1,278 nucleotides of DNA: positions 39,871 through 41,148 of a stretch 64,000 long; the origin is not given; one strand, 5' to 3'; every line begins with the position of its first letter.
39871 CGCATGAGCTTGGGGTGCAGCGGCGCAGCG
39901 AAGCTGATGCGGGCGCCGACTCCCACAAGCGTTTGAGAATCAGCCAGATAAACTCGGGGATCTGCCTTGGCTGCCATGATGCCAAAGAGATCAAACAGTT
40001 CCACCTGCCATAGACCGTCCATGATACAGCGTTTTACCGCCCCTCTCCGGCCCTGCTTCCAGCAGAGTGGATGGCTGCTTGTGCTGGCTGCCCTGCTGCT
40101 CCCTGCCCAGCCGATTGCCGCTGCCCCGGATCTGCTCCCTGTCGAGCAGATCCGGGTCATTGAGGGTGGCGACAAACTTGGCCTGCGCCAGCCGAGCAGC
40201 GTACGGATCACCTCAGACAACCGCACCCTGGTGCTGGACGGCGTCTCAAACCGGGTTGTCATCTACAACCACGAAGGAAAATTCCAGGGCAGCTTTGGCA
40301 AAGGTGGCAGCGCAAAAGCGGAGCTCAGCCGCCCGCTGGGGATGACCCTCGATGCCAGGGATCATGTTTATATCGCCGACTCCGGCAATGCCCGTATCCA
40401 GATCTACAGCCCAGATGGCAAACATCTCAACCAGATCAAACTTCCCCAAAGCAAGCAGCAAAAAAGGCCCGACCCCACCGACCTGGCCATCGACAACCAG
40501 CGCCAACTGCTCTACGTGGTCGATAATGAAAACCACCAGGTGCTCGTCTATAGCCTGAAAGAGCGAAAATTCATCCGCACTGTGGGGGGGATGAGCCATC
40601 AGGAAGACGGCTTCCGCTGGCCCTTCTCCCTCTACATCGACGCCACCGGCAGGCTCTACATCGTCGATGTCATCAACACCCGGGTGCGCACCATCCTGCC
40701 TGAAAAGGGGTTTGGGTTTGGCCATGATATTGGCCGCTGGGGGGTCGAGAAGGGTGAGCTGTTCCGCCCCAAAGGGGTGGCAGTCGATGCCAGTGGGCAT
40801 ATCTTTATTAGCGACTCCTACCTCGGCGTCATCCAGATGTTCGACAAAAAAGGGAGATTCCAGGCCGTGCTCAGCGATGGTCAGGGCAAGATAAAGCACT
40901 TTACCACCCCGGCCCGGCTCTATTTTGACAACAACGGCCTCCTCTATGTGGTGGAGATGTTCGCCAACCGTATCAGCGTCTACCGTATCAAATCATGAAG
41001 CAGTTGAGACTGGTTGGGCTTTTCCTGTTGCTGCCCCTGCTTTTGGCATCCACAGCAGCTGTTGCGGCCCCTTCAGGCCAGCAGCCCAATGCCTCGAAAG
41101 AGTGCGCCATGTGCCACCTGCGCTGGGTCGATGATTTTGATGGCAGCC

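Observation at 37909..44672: Tightly coupled operon of two beta-propellers and two large multihaem cytochromes (8 + 28 haems) that fits no electron-conduit architecture I recognise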

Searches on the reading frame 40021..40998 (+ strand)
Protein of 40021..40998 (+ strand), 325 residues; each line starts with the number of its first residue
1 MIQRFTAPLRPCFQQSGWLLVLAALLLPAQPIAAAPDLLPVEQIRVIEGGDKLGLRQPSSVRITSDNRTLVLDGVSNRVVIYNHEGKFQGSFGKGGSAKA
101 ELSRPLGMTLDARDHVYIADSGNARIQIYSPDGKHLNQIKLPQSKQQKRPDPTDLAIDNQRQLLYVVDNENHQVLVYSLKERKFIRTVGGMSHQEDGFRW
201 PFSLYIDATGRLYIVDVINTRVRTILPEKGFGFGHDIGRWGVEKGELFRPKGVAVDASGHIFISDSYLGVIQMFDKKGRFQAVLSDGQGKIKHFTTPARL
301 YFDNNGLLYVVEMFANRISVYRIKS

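Call 4: search_protein_families(library=pfam, proteins=[window:40021-40998:+], max_evalue=0.01)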
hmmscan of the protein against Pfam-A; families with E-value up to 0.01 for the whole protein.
window:40021-40998:+ (325 aa): 10 families
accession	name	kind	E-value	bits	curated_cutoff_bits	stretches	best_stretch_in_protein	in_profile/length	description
PF01436.27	NHL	-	2.1e-27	94.2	20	2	102-129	1-28/28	NHL repeat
PF17170.10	DUF5128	-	4.4e-13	49.5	22.9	1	51-144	39-133/321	6-bladed beta-propeller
PF08450.18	SGL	-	5e-11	43.1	26.3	1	60-144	138-225/246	SMP-30/Gluconolactonase/LRE-like region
PF25021.1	TEN_NHL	-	7.8e-11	42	27.1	1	244-286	138-178/357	Teneurin NHL domain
PF06977.17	SdiA-regulated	-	0.00017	21.3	21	0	51-119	167-239/249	SdiA-regulated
PF23335.1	Beta-prop_IFT80_2nd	-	0.00047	19.4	27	0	109-184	80-151/287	IFT80 second beta-propeller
PF13449.12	Phytase-like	-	0.00065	20.1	27.6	0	107-147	72-112/284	Esterase-like activity of phytase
PF03022.22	MRJP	-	0.00071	19.5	19.8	0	133-188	44-104/288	Major royal jelly protein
PF10282.15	Lactonase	-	0.00096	18.9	21.7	0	100-185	34-121/344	Lactonase, 7-bladed beta-propeller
PF09000.15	Cytotoxic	-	0.0027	18.5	22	0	111-152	34-75/80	Cytotoxic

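Call 6: search_protein_families(library=ncbifam, proteins=[window:40021-40998:+], max_evalue=0.01)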
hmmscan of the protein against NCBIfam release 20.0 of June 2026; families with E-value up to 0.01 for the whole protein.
window:40021-40998:+ (325 aa): 7 families
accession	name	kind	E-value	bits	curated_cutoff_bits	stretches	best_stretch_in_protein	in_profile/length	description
NF035926.1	scyF_NHL_VPEP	equivalog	6.7e-35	120.9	350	2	152-282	154-281/376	scytonemin biosynthesis PEP-CTERM protein ScyF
NF033206.1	ScyE_fam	subfamily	9.4e-08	32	80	0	101-166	6-89/333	ScyD/ScyE family protein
NF047780.1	LIC12708_fam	subfamily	1.2e-05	24.3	150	1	115-322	68-209/391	LIC_12708 family protein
TIGR03866.1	PQQ_ABC_repeats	subfamily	0.00012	21.3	287.3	1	103-188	41-121/310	PQQ-dependent catabolism-associated beta-propeller protein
NF052280.1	7_blade_YncE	equivalog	0.00012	21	400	1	103-188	171-254/338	7-bladed beta-propeller protein YncE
NF008258.1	PRK11028.1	equivalog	0.00028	20.1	370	1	102-264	126-291/330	6-phosphogluconolactonase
NF052228.1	T9SS_PorZ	equivalog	0.0021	16.6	260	0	79-183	408-514/757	type IX secretion system anionic LPS delivery protein PorZ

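Call 25: search_solved_structures(query=window:40021-40998:+, max_evalue=0.001)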
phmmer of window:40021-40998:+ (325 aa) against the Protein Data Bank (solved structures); distinct sequences matched with E-value up to 0.001: 46.
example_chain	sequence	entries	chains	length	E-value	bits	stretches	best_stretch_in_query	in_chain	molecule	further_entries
6d69_A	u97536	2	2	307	6.9e-31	110.8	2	77-273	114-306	NHL Repeat Region of D. melanogaster Thin | Thin, isoform D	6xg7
8j72_A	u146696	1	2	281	3.2e-30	108.6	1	86-320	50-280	E3 ubiquitin-protein ligase TRIM71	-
7qrx_A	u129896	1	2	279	8.4e-30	107.2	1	86-321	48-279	E3 ubiquitin-protein ligase TRIM71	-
9jur_A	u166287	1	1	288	9.3e-30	107.1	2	86-321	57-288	E3 ubiquitin-protein ligase TRIM71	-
7qrv_A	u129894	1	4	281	9.8e-28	100.4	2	57-140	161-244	Tripartite motif-containing protein 2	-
7b96_A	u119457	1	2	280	1e-27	100.4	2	57-140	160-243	Isoform 2 of Tripartite motif-containing protein 2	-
7qrw_A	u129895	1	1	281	1e-27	100.4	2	58-172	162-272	Isoform 4 of Tripartite motif-containing protein 3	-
7b2r_A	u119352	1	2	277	1.6e-27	99.7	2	57-177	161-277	Tripartite motif-containing protein 2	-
6fpt_A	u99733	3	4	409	1.7e-27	99.6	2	85-265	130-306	E3 ubiquitin-protein ligase TRIM71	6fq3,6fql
1q7f_A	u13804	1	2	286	8.5e-16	61.2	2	61-229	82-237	brain tumor CG10719-PA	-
4zlr_A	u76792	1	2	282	9.8e-16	61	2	58-229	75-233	Brain tumor protein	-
5ex7_A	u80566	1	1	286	1.1e-15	60.9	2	58-229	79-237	Brain tumor protein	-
7zph_A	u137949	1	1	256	6.5e-14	55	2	54-266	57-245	Pizza6-TNK-RSH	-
6ren_A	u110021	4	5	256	1.7e-13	53.7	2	54-266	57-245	3fPizza6-SH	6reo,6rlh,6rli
6rej_A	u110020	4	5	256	4.6e-12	48.9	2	54-266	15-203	Pizza6-SH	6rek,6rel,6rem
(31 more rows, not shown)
